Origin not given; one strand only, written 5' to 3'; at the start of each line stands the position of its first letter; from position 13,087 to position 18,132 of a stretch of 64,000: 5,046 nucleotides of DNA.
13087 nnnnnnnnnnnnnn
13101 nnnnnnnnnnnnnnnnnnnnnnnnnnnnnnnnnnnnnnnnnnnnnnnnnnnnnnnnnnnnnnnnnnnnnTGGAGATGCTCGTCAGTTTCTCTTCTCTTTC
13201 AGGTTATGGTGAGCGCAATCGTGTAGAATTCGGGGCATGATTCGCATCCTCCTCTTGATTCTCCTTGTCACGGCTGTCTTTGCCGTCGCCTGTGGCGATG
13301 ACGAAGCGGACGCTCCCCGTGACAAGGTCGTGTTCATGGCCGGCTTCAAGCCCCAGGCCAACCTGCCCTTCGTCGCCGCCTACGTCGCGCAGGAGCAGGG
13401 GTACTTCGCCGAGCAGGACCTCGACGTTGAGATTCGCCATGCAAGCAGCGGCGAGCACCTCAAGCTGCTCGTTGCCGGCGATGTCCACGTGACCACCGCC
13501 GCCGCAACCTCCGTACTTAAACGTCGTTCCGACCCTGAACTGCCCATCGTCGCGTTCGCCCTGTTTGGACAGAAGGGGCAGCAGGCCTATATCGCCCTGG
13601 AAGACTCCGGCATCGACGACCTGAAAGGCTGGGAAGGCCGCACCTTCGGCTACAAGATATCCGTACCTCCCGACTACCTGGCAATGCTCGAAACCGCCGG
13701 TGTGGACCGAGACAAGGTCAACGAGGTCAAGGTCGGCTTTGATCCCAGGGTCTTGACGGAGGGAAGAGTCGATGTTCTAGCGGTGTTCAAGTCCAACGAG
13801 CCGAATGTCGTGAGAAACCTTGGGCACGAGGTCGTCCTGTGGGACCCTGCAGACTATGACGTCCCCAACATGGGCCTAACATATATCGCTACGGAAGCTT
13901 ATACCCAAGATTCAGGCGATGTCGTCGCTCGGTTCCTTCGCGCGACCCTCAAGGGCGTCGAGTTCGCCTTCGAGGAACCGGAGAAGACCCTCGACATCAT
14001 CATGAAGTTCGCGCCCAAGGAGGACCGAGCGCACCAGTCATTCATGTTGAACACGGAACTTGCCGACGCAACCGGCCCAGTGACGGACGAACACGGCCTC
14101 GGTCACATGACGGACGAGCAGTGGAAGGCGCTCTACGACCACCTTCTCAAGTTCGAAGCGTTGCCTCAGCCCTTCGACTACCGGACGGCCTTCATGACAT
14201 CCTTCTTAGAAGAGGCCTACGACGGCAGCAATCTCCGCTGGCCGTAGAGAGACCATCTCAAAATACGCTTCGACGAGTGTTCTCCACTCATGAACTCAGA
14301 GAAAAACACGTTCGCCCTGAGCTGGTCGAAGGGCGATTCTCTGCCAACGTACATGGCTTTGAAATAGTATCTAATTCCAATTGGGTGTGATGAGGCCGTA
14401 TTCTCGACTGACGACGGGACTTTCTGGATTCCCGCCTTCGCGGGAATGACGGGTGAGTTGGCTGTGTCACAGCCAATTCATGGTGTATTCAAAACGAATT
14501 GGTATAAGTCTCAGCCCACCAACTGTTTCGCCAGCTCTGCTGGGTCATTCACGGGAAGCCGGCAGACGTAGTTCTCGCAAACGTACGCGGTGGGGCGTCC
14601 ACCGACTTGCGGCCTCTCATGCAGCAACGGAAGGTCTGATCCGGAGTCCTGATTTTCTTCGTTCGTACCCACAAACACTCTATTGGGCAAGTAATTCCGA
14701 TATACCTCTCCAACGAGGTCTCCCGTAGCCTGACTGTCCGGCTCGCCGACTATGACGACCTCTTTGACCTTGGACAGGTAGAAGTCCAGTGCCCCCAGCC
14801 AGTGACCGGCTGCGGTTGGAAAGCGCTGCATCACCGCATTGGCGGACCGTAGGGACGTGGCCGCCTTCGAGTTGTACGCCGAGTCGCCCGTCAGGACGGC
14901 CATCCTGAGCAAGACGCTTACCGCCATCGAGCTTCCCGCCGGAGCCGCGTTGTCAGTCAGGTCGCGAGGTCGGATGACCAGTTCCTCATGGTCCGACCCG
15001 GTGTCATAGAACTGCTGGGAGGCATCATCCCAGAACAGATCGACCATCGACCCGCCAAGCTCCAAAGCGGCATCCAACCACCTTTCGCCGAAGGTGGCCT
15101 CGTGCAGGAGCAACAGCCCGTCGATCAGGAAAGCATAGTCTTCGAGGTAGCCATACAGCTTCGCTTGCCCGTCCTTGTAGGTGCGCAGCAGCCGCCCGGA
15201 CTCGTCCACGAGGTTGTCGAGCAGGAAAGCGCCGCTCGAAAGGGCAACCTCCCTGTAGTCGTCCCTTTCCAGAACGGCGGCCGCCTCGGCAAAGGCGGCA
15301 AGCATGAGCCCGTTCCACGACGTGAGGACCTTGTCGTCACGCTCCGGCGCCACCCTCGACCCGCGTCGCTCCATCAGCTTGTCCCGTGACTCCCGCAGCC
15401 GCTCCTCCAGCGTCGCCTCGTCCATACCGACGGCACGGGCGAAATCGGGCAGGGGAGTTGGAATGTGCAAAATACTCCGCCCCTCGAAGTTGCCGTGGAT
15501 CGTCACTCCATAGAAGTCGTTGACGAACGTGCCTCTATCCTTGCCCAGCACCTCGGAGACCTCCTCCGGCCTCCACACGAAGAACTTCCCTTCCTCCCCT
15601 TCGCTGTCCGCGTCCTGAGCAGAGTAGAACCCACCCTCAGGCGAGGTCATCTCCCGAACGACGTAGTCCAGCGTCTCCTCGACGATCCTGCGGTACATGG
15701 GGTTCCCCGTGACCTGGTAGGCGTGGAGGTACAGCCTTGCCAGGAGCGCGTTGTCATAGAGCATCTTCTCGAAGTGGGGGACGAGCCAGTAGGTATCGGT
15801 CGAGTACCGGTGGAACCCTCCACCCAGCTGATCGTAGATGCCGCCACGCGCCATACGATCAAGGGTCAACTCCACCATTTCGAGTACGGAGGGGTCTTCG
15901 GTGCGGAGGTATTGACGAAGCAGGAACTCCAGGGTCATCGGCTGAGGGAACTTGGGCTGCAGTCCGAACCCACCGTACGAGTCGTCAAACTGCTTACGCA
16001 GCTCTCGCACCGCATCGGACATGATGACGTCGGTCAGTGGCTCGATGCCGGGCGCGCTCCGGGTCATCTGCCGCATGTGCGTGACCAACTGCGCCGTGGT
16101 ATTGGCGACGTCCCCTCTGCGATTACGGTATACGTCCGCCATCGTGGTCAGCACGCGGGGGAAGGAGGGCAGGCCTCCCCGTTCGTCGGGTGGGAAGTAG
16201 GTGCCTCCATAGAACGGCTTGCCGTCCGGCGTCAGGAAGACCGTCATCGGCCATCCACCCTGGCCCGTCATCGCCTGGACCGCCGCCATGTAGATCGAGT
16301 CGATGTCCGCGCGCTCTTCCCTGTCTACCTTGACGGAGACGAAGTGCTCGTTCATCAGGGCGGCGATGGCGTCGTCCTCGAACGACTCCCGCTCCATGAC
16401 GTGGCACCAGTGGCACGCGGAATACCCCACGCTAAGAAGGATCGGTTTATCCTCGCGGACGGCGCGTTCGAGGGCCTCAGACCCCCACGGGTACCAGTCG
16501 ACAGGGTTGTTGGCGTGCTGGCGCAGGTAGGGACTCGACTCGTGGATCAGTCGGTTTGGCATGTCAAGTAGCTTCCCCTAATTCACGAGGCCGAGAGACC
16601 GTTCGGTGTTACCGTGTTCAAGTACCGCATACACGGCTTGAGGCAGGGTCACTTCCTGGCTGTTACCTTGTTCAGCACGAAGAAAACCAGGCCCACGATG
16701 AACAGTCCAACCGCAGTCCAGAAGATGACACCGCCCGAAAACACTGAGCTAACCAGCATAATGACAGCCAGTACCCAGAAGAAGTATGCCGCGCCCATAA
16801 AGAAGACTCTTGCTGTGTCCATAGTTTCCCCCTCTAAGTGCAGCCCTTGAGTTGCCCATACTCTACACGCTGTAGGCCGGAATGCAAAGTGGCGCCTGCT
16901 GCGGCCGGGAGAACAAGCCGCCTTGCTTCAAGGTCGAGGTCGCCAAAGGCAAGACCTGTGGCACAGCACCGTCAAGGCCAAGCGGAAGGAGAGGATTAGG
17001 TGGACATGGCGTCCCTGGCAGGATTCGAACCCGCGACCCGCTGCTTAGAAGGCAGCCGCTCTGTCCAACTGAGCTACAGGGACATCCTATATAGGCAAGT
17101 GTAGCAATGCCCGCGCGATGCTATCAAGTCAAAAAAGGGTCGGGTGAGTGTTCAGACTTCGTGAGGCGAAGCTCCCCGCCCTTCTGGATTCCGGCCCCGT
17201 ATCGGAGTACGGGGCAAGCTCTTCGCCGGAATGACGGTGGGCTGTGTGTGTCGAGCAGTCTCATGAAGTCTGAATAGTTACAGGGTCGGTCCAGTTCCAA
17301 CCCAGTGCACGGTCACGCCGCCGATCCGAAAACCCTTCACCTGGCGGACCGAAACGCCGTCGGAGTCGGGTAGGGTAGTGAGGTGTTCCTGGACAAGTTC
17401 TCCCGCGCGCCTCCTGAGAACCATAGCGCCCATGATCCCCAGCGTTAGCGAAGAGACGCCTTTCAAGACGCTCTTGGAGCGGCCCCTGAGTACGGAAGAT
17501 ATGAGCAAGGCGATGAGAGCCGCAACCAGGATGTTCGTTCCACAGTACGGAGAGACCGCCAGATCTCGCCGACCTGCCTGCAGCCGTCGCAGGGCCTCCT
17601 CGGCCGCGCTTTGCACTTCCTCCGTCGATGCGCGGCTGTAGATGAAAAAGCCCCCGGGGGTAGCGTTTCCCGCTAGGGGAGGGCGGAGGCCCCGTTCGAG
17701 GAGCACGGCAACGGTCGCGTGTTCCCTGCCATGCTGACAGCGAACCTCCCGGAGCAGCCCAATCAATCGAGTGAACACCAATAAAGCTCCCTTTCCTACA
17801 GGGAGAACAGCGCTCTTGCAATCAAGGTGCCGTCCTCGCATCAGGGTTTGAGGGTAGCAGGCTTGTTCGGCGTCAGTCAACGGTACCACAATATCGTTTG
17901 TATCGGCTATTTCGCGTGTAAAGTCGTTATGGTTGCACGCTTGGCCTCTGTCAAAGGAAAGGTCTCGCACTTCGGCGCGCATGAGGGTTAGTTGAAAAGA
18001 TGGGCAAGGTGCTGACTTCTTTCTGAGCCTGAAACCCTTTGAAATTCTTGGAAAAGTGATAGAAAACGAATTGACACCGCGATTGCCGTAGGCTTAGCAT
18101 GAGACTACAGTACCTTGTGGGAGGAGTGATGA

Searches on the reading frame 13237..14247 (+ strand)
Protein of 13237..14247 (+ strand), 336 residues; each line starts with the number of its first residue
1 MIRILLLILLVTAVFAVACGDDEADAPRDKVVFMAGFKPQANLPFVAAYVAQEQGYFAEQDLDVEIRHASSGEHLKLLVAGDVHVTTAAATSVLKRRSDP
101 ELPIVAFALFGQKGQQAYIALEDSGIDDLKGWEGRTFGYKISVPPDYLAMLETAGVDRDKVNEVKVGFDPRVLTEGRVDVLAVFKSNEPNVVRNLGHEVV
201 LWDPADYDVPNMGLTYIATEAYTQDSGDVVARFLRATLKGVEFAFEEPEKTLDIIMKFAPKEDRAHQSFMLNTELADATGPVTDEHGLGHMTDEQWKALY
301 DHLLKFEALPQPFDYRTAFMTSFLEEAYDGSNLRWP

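Call 9: search_protein_families(library=pfam, proteins=[window:13237-14247:+], max_evalue=0.00001)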
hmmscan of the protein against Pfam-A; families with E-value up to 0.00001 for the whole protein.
window:13237-14247:+ (336 aa): 1 family
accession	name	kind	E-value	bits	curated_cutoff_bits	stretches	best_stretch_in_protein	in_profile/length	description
PF09084.16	NMT1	-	6.3e-40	137.8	20.5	1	45-250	4-215/216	NMT1/THI5 like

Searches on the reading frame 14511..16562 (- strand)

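Call 9: search_protein_families(library=pfam, proteins=[window:14511-16562:-], max_evalue=0.00001)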
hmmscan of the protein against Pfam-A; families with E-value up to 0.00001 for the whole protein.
window:14511-16562:- (683 aa): 2 families
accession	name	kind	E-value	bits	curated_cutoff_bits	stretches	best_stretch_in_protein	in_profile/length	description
PF03190.21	Thioredox_DsbH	-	6.8e-77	257.4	27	1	3-163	2-162/163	Protein of unknown function, DUF255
PF13899.12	Thioredoxin_7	-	5.5e-11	42.9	27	1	22-112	1-83/83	Thioredoxin-like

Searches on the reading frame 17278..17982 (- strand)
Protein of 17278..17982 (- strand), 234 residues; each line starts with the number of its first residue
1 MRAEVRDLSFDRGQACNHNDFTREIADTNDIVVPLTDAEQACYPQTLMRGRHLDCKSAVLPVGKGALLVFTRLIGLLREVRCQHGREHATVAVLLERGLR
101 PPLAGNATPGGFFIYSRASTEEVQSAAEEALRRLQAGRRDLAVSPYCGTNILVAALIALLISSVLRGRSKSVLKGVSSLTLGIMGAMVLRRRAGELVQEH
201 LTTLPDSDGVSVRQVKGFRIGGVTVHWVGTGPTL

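Call 9: search_protein_families(library=pfam, proteins=[window:17278-17982:-], max_evalue=0.00001)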
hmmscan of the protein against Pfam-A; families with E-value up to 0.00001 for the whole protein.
window:17278-17982:- (234 aa): 1 family
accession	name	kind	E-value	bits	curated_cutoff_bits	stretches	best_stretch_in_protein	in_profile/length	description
PF19928.4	DUF6391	-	1.9e-32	112.7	33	1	80-215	2-134/134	Domain of unknown function (DUF6391)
